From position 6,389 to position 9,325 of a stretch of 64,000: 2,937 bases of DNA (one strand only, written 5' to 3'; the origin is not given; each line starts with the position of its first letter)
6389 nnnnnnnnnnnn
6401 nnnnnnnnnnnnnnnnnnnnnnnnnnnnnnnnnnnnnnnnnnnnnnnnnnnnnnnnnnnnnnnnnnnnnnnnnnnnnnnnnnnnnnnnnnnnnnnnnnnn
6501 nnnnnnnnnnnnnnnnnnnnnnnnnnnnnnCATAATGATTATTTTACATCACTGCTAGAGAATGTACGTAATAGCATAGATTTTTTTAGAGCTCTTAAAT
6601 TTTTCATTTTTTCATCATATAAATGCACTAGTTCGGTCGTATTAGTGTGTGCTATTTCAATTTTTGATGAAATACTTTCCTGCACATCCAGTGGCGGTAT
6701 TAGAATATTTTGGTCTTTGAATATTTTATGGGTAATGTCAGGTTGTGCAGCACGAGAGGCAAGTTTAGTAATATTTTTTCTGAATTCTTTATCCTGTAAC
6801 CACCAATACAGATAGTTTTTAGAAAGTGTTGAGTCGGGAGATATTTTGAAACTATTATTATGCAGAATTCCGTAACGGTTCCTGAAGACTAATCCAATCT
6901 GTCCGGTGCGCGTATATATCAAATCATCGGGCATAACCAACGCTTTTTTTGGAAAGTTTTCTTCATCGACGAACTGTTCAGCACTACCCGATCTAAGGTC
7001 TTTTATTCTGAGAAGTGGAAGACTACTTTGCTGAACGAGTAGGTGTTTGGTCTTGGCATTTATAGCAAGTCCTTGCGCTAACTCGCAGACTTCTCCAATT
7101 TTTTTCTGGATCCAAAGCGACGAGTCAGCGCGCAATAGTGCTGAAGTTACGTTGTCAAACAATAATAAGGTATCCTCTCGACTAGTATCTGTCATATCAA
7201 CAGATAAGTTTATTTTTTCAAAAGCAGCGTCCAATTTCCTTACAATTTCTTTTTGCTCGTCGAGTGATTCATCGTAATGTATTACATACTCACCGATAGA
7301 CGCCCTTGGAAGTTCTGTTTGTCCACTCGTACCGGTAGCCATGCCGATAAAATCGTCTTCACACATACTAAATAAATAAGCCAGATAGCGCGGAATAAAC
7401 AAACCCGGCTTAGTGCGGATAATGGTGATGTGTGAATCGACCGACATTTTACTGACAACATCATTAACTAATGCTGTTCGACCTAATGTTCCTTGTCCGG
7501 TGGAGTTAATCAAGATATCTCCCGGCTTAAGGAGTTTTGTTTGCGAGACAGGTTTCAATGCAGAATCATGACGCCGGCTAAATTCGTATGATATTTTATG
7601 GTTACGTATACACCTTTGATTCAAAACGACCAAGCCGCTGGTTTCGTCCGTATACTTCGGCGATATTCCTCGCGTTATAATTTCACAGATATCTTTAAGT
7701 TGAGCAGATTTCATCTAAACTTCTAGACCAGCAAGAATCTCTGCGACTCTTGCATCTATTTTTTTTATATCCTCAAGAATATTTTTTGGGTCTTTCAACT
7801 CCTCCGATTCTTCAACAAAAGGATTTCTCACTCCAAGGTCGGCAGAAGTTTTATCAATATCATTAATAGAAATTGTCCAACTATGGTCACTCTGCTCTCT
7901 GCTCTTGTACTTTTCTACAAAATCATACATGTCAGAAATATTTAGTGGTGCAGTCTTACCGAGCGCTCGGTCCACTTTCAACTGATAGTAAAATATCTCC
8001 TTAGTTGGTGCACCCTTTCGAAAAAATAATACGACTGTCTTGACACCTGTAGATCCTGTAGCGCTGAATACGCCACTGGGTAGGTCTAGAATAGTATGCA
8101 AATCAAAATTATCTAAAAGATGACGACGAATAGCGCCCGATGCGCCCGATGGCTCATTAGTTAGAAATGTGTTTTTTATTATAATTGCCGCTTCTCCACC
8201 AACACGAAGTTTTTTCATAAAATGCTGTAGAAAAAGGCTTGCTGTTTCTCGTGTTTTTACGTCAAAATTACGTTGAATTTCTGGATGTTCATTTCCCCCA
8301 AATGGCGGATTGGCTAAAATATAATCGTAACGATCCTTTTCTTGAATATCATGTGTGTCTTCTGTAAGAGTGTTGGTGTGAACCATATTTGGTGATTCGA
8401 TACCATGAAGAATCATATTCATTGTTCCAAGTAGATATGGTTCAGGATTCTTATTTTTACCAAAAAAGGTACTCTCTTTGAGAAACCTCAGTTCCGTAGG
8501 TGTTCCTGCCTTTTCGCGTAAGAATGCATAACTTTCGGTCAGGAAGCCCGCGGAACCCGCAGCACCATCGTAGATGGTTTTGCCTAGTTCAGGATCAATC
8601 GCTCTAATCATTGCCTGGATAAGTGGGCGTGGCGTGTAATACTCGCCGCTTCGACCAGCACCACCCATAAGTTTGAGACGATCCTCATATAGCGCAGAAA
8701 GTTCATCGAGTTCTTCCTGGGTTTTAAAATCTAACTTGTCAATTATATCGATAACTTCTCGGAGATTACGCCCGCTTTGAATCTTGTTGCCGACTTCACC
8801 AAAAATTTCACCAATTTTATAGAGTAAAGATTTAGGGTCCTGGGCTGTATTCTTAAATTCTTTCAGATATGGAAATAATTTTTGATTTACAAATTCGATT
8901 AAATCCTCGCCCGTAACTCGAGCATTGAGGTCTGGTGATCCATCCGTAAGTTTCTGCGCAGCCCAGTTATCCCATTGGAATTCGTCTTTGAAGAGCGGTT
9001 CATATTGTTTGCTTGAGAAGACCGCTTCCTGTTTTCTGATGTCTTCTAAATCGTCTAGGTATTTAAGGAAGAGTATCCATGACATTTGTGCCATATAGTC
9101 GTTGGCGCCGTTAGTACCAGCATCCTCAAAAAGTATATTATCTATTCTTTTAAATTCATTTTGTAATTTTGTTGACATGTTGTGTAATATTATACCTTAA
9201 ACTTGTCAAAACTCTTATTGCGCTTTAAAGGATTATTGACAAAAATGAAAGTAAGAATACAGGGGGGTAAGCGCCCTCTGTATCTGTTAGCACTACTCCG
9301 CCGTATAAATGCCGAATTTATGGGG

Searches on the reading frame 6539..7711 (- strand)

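Call 89: search_protein_families(library=pfam, proteins=[window:6539-7711:-], max_evalue=0.0001)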
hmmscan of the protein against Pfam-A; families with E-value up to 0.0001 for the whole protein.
window:6539-7711:- (390 aa): 1 family
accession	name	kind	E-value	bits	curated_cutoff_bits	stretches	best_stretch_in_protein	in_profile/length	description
PF01420.25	Methylase_S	-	7.4e-21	75.5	22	2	200-361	4-158/168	Type I restriction modification DNA specificity domain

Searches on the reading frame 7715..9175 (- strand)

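Call 89: search_protein_families(library=pfam, proteins=[window:7715-9175:-], max_evalue=0.0001)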
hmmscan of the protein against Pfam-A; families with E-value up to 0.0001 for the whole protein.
window:7715-9175:- (486 aa): 3 families
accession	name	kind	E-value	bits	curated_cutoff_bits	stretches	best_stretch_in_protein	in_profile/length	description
PF02384.22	N6_Mtase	-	4e-54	184.5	20.4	1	157-457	4-307/311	N-6 DNA Methylase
PF07669.17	Eco57I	-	1.1e-09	39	25.3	1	271-370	60-171/171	Eco57I restriction-modification methylase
PF12161.14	HsdM_N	-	3.1e-09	38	24.5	1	23-145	17-135/135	HsdM N-terminal domain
